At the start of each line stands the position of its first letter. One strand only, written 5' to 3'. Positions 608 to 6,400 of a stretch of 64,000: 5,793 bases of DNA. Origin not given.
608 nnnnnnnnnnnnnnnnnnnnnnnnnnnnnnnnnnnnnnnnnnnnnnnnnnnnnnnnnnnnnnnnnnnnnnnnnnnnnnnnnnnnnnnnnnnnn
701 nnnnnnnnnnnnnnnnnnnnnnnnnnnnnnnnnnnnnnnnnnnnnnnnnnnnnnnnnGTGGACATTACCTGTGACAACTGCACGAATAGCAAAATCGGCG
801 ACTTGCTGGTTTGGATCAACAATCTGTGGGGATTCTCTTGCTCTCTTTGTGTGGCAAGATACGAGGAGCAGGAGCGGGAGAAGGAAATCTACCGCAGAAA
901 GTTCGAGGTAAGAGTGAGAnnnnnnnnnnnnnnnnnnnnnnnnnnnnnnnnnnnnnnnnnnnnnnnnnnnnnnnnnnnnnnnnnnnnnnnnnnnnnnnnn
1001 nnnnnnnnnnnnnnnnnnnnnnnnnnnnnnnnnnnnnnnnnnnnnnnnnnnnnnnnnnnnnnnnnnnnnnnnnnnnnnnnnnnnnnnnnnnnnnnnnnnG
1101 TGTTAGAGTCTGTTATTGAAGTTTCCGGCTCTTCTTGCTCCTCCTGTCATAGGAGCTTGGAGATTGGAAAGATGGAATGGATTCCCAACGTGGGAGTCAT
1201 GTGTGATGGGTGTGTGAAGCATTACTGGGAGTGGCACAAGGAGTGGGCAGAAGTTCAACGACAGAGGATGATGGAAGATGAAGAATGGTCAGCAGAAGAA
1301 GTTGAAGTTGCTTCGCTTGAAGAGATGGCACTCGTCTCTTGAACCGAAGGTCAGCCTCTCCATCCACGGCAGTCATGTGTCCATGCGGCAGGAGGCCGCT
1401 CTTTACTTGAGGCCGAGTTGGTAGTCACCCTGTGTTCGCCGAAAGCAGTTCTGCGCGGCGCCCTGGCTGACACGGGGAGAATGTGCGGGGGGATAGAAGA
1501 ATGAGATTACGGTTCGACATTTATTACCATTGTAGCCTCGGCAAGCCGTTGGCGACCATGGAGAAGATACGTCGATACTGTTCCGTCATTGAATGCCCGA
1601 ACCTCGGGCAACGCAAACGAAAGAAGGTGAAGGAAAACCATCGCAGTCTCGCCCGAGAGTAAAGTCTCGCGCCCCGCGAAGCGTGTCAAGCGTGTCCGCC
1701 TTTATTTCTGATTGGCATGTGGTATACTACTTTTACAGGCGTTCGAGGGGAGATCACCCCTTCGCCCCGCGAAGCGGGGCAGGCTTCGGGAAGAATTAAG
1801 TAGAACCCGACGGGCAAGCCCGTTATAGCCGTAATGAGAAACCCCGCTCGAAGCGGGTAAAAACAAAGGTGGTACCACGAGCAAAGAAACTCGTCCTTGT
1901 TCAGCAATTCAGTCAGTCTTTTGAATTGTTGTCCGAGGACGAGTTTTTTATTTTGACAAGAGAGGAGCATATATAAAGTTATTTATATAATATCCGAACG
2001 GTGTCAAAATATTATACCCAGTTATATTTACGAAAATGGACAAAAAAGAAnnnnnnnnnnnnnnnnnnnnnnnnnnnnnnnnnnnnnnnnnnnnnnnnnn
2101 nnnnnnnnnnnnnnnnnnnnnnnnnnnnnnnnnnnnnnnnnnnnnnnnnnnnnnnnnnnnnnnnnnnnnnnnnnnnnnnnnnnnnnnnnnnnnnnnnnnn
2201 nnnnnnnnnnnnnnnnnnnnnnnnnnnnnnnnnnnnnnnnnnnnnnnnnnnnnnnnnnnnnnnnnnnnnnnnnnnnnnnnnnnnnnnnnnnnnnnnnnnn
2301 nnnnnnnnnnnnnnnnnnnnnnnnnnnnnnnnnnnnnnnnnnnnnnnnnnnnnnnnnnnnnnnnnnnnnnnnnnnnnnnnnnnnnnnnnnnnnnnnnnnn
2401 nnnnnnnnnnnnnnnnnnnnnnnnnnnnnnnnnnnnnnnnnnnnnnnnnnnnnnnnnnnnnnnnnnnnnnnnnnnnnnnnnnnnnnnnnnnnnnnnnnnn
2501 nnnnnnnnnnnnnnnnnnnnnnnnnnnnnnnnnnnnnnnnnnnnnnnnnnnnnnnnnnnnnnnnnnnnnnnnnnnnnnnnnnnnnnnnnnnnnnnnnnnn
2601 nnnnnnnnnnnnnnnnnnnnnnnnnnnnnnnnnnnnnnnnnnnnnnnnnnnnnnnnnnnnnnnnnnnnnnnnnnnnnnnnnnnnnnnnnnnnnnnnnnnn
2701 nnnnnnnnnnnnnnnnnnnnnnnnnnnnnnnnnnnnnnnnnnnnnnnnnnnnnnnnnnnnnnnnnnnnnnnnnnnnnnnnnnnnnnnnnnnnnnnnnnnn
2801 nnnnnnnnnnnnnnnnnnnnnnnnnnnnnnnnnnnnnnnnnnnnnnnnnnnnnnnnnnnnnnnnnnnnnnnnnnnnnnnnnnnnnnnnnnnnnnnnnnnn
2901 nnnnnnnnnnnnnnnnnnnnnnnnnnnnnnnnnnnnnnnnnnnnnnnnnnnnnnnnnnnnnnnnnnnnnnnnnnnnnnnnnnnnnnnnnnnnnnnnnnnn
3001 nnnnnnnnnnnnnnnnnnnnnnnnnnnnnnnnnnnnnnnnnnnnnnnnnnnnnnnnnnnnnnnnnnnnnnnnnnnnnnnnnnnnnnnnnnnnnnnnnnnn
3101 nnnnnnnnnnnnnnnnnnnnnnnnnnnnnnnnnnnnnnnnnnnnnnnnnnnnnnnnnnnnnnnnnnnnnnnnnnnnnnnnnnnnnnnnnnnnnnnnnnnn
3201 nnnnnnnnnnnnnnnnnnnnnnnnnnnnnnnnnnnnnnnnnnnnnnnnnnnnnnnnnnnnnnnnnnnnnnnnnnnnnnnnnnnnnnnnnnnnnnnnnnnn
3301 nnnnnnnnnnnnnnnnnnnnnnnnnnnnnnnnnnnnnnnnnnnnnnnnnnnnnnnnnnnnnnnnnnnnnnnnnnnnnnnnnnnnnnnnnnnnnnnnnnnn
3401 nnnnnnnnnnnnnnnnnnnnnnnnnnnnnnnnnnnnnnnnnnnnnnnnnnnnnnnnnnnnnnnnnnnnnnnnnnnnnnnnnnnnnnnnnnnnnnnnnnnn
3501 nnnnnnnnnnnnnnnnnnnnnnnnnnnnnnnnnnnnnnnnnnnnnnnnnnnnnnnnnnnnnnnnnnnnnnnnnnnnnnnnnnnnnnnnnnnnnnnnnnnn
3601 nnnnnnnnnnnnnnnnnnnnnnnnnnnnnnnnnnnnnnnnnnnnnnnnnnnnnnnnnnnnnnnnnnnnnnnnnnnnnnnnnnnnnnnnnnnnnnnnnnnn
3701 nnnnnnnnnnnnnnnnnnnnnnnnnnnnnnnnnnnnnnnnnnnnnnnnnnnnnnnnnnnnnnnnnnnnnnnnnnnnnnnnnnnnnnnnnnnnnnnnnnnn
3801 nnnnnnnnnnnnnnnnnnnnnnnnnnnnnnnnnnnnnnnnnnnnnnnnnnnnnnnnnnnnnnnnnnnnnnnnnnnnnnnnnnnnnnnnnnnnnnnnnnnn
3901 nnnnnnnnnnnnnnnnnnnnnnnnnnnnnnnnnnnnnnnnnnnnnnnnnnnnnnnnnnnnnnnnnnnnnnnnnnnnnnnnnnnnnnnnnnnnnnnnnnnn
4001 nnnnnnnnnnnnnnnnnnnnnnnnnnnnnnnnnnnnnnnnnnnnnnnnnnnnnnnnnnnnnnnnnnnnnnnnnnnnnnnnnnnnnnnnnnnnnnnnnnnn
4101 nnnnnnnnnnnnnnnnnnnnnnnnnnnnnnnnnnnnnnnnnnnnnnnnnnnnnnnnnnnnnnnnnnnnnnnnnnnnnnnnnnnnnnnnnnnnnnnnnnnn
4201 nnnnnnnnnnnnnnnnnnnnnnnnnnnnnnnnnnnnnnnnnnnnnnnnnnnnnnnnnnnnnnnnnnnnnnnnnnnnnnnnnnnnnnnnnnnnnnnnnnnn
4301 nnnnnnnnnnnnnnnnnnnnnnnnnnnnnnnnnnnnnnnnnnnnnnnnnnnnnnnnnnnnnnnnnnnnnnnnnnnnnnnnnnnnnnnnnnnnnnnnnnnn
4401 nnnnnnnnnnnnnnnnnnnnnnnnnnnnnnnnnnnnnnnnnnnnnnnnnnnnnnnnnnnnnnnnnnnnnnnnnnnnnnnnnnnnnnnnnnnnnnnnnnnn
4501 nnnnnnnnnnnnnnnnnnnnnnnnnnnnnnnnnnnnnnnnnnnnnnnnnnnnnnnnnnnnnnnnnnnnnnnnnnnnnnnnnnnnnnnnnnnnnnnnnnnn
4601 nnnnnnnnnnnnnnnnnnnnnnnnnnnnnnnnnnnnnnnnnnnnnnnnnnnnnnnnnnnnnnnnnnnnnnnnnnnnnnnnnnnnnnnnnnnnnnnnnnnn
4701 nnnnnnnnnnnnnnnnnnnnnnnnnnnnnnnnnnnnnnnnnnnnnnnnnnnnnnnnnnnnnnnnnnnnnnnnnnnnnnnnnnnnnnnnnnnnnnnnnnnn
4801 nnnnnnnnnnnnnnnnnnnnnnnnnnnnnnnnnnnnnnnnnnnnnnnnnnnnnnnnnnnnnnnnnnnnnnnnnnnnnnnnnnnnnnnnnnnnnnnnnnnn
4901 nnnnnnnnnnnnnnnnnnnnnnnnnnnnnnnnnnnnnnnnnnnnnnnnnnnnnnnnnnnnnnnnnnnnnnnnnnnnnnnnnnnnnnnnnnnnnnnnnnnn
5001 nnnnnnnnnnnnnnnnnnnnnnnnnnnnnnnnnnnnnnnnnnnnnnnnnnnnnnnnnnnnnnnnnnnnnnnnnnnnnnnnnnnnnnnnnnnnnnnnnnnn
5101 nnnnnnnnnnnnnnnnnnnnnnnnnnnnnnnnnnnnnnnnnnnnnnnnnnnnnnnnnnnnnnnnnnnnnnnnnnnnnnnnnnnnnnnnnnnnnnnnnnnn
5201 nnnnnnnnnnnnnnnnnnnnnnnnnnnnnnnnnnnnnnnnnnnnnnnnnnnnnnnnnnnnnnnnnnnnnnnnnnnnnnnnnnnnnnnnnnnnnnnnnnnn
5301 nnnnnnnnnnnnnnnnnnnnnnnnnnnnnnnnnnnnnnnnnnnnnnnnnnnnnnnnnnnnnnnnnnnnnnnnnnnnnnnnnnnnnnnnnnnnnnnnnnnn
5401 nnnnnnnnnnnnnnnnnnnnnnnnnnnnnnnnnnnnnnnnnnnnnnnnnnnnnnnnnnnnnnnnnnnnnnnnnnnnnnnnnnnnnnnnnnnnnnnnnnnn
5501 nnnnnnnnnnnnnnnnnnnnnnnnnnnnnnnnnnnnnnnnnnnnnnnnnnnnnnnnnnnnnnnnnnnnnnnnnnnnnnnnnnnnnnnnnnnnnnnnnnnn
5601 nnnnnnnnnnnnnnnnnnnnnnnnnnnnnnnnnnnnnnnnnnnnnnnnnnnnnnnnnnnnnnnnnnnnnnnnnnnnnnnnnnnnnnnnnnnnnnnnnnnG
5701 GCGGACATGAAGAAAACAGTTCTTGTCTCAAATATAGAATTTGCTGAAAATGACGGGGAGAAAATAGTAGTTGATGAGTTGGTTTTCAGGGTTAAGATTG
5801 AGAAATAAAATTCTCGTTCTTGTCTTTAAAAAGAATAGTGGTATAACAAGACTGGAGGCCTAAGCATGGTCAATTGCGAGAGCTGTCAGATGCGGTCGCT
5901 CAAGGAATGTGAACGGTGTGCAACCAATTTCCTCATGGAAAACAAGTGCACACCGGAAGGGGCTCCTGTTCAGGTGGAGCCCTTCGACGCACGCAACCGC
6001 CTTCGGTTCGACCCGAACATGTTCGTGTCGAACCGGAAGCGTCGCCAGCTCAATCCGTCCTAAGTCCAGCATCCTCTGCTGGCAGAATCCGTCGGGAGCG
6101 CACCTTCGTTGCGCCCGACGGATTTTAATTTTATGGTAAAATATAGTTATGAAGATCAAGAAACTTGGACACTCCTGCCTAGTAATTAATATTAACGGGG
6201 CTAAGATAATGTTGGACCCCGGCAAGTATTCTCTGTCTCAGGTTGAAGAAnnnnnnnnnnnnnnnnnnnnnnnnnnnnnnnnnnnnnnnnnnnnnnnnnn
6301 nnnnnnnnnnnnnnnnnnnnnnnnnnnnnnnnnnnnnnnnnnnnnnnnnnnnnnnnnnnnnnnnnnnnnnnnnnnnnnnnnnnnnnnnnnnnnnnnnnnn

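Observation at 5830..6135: Second GC-rich islet, immediately after ileS: promoter, SD, a 65-aa CxxC...CxxC ORF, long internal inverted repeats and its own terminator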

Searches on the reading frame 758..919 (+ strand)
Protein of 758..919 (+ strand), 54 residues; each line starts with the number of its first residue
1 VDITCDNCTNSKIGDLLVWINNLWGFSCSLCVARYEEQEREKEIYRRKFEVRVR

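Call 22: search_protein_families(library=pfam, max_evalue=10, proteins=[window:758-919:+])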
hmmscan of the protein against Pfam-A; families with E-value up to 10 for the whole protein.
seq(54 aa): 2 families
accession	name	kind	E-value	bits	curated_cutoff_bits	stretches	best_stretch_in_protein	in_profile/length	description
PF07263.16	DMP1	-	0.022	14.2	28.4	1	21-42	8-29/519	Dentin matrix protein 1 (DMP1)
PF13717.11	Zn_ribbon_4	-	1.3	9.5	30.3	1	1-9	1-9/36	zinc-ribbon domain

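Call 23: search_protein_families(library=phrogs, max_evalue=10, proteins=[window:758-919:+])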
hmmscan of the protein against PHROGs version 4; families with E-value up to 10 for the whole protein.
seq(54 aa): 2 families
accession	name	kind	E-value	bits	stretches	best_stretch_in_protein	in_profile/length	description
phrog_37290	-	unknown function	0.051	14.8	1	4-33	18-43/66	-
phrog_25284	-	unknown function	0.09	14.4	1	22-38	29-45/68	-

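Call 50: list_cluster_members(proteins=[window:758-919:+, window:1100-1339:+, window:51472-51711:+, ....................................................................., window:18490-18774:+, P0002])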
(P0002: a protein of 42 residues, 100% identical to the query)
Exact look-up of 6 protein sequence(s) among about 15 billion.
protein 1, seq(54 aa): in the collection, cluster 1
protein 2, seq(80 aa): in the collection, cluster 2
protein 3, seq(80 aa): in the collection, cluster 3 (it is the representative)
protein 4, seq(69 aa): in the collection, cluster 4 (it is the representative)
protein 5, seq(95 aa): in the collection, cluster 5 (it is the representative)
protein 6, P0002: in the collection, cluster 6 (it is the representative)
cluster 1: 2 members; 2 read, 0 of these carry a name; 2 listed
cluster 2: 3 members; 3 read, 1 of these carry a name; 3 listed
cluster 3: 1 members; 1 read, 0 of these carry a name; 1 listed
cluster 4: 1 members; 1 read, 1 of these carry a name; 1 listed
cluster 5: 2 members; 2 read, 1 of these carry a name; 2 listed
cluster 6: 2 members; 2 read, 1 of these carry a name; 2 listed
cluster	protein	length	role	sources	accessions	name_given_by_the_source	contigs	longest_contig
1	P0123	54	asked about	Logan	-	-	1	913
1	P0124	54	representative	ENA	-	-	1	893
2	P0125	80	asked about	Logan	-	-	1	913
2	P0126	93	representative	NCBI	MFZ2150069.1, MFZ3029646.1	MAG: hypothetical protein WAV15_02840 [Minisyncoccia bacterium]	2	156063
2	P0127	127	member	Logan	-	-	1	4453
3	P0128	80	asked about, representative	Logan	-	-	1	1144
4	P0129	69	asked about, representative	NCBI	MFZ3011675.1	MAG: hypothetical protein WA060_01595 [Minisyncoccia bacterium]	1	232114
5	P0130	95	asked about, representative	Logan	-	-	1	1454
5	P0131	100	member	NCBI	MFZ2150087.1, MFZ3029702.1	MAG: hypothetical protein WAV15_02930 [Minisyncoccia bacterium]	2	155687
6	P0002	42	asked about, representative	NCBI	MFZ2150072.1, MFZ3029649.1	MAG: hypothetical protein WAV15_02855 [Minisyncoccia bacterium]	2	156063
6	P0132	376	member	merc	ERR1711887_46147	-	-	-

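Call 52: find_encoding_contigs(protein=P0124, flank=3000)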
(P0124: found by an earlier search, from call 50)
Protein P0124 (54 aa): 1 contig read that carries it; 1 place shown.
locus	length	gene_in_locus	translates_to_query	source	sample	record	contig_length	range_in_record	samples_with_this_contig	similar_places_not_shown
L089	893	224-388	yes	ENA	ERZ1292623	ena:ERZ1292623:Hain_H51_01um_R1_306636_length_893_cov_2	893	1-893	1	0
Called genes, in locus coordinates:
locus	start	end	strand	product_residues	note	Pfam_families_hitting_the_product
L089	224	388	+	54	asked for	-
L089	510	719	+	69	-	-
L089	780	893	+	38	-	?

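Call 63: search_protein_families(library=ncbifam, max_evalue=10, proteins=[window:758-919:+])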
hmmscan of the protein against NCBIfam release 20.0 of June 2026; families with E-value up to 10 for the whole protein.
seq(54 aa): 0 families

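Call 64: search_protein_families(library=padloc, max_evalue=10, proteins=[window:758-919:+])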
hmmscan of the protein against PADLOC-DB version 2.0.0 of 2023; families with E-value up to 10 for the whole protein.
seq(54 aa): 0 families

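Call 67: find_homologous_proteins(query=A4, max_evalue=1)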
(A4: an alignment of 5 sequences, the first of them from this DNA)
Query A4 (5 sequences) (54 aa, profile of the alignment): 4 proteins with E <= 1 among 15 candidates.
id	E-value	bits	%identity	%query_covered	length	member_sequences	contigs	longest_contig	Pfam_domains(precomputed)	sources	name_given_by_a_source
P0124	3.1e-22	96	96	100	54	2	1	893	-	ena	-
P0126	5.3e-17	79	71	13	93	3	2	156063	-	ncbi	ncbi:MAG: hypothetical protein WAV15_02840 [Minisyncoccia bacterium]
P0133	3.0e-16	77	21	83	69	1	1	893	-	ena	-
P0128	1.9e-13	68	27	63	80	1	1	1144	-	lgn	-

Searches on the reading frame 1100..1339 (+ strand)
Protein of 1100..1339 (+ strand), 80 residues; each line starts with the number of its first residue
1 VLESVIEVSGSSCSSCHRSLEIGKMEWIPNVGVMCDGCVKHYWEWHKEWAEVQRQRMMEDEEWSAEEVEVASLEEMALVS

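Call 22: search_protein_families(library=pfam, max_evalue=10, proteins=[window:1100-1339:+])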
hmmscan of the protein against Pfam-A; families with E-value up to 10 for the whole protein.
seq(80 aa): 0 families

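Call 23: search_protein_families(library=phrogs, max_evalue=10, proteins=[window:1100-1339:+])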
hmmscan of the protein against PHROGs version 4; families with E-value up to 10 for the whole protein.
seq(80 aa): 2 families
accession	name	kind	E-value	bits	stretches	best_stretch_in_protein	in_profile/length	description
phrog_1571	-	DNA, RNA and nucleotide metabolism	0.23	12.3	1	30-58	81-109/128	HNH endonuclease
phrog_36122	-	unknown function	1.7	9.7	1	40-63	54-77/79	-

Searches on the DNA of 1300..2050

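Call 61: search_rna_families(source=window, start=1300, end=2050, threshold=evalue, max_evalue=1, show_alignments=1)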
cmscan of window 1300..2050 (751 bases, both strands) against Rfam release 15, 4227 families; matches with E-value up to 1: 5.
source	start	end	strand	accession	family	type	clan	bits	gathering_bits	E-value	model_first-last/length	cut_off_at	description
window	1733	1901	+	RF00230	T-box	Cis-reg; leader;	-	49.3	93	1e-09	1-219/219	no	T-box leader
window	1877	1956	+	RF03598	MIR6024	Gene; miRNA;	-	23.2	72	0.036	1-99/99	no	MIR6024 microRNA precursor family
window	1885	1950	+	RF03621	MIR4245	Gene; miRNA;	-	21.9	74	0.32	1-128/128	no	MIR4245 microRNA precursor family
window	1886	1948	+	RF04136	MIR1862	Gene; miRNA;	-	21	84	0.21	1-90/90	no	MIR1862 microRNA precursor family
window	1882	1951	+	RF00626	Gurken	Cis-reg;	-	20.6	90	0.28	1-69/69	no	Gurken localisation signal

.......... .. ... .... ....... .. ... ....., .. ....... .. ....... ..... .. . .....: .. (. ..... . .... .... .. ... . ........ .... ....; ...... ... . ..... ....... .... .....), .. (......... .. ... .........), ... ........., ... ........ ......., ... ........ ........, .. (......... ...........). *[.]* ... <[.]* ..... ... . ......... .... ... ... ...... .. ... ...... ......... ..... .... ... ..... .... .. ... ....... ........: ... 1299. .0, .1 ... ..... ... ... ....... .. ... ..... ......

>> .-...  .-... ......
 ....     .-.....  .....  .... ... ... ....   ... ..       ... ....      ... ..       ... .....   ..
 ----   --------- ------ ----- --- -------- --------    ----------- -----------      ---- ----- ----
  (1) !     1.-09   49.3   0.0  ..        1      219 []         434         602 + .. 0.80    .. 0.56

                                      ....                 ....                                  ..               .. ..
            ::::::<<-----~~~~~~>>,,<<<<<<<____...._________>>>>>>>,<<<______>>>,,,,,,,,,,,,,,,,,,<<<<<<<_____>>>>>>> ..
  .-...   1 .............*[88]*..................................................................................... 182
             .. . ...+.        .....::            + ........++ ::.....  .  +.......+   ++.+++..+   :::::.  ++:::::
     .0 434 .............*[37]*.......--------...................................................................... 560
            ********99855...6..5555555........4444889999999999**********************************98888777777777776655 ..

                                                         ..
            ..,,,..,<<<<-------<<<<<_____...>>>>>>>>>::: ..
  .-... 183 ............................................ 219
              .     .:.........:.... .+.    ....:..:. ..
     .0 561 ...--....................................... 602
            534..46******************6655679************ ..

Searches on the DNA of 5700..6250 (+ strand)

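Call 6: search_rna_families(source=window, start=5700, end=6250, threshold=evalue, max_evalue=10, show_alignments=3)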
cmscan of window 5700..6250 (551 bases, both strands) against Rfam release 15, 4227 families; matches with E-value up to 10: 6.
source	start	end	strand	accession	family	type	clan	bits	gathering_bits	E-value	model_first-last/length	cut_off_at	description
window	6000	6039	-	RF03934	mir-m107-1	Gene; miRNA;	-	19.1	83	0.78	1-65/65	no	mir-m107-1 microRNA precursor family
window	6000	6039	+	RF03934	mir-m107-1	Gene; miRNA;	-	16.9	83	2.8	1-65/65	no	mir-m107-1 microRNA precursor family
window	5966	6050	-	RF01528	CC3513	Gene; sRNA;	-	16.7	40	1.2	1-176/176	no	caulobacter sRNA CC3513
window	5772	5829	+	RF02289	TtnuCD13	Gene; snRNA; snoRNA; CD-box;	-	16.6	75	5.9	1-63/63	no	Tetrahymena snoRNA TtnuCD13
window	5950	6024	-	RF02353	BjrC68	Gene; sRNA;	-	11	39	6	1-82/82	no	Bradyrhizobiaceae sRNA BjrC68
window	5703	5761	+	RF01129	sR44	Gene; snRNA; snoRNA; CD-box;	-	10.4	45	7.3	1-55/55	no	Small nucleolar RNA sR44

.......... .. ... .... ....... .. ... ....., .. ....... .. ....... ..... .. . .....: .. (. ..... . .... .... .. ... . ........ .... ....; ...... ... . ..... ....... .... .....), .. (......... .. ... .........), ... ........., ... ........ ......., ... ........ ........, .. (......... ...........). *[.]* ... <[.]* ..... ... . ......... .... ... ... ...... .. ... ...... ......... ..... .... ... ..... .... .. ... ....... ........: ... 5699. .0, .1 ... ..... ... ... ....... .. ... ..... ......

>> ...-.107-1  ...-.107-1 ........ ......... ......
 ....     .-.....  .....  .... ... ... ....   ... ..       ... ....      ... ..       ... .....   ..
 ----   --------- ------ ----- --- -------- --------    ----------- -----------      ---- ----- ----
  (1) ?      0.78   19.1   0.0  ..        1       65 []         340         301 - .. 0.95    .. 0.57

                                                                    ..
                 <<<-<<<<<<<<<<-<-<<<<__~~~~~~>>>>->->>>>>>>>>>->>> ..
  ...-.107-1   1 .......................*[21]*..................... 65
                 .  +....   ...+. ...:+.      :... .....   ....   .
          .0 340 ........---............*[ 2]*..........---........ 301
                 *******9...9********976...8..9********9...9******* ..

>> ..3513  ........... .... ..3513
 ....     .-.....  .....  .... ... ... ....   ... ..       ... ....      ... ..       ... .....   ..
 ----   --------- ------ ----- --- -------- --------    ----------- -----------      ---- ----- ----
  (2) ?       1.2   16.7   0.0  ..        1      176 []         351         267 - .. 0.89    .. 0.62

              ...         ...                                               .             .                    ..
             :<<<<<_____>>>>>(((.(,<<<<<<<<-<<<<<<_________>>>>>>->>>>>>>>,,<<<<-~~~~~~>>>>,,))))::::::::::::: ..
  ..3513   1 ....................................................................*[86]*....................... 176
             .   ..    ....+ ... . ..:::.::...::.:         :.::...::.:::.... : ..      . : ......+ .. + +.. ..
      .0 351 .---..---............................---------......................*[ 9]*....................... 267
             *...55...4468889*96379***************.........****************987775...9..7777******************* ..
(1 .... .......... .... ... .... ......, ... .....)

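Call 74: search_dna_similar(query=window:5809-6148:+, collection=phages, mode=distant, max_evalue=0.01)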
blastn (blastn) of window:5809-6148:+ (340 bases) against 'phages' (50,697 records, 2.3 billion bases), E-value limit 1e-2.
No match.

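Call 75: search_dna_similar(query=window:5809-6148:+, collection=plasmids, mode=distant, max_evalue=0.01)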
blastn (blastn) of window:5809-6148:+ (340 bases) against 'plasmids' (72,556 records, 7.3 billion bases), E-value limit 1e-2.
No match.
